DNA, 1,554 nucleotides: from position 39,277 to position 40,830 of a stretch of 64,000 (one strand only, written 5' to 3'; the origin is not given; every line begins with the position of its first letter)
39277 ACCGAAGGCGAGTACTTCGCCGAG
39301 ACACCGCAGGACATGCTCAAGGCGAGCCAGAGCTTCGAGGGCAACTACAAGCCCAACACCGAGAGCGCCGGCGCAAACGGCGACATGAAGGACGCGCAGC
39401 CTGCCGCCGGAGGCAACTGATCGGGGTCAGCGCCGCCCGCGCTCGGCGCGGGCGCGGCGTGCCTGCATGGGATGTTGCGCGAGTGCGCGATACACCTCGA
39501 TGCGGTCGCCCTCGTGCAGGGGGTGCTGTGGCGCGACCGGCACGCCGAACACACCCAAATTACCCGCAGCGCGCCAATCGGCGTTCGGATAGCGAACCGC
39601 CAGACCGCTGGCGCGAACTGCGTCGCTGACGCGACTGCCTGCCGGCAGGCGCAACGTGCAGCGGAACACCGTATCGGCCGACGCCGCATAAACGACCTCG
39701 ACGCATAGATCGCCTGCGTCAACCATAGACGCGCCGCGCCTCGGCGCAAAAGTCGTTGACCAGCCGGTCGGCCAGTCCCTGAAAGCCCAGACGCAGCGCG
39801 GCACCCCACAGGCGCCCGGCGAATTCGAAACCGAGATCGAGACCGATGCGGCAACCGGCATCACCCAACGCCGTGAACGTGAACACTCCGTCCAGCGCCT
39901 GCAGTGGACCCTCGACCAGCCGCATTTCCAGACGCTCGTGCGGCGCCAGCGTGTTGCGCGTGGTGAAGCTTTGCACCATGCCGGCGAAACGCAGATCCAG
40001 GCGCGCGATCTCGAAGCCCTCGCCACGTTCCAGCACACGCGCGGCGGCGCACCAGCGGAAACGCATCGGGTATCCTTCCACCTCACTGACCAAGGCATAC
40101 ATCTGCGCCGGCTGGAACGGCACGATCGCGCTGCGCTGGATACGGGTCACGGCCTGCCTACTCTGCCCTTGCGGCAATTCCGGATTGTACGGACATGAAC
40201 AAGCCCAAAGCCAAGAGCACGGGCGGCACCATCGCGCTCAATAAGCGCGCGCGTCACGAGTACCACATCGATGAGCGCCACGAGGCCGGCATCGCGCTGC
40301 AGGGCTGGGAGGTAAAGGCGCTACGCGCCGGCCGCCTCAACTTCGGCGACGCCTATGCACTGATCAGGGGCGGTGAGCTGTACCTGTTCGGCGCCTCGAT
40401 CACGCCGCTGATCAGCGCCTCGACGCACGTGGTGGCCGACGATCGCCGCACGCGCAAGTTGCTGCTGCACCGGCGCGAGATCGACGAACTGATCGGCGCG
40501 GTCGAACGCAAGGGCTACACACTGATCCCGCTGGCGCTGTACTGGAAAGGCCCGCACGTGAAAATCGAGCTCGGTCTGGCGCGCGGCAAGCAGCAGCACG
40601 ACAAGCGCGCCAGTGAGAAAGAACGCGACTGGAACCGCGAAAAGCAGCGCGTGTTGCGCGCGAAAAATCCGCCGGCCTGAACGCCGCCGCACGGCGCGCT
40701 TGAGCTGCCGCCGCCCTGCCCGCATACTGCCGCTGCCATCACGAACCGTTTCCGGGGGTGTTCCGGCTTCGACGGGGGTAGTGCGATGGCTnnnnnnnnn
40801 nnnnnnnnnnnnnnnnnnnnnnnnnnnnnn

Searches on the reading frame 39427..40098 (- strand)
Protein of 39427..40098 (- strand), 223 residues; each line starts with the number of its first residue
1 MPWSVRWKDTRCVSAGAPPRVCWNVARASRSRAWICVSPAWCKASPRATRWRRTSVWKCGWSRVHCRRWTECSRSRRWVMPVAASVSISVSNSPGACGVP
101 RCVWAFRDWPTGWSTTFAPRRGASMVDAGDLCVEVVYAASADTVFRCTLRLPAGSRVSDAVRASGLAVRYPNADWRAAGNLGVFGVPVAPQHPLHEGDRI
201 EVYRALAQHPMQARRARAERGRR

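Call 8: search_protein_families(library=pfam, proteins=[window:39427-40098:-])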
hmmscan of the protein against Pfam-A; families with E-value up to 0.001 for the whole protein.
window:39427-40098:- (223 aa): 1 family
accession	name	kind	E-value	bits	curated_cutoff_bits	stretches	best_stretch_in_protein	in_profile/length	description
PF03658.20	Ub-RnfH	-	3.3e-20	72.7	23.7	1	133-215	3-83/83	RnfH family Ubiquitin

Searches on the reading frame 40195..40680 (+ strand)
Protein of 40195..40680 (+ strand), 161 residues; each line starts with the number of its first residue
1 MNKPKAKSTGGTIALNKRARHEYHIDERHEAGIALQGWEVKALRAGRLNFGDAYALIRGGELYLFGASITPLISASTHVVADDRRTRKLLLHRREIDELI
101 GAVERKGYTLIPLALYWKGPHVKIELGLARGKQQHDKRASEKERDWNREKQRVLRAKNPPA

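Call 8: search_protein_families(library=pfam, proteins=[window:40195-40680:+])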
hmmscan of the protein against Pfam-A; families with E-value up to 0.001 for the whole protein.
window:40195-40680:+ (161 aa): 1 family
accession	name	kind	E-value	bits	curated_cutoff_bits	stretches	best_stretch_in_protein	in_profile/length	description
PF01668.23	SmpB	-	1.1e-55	187.9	27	1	13-155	1-142/143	SmpB protein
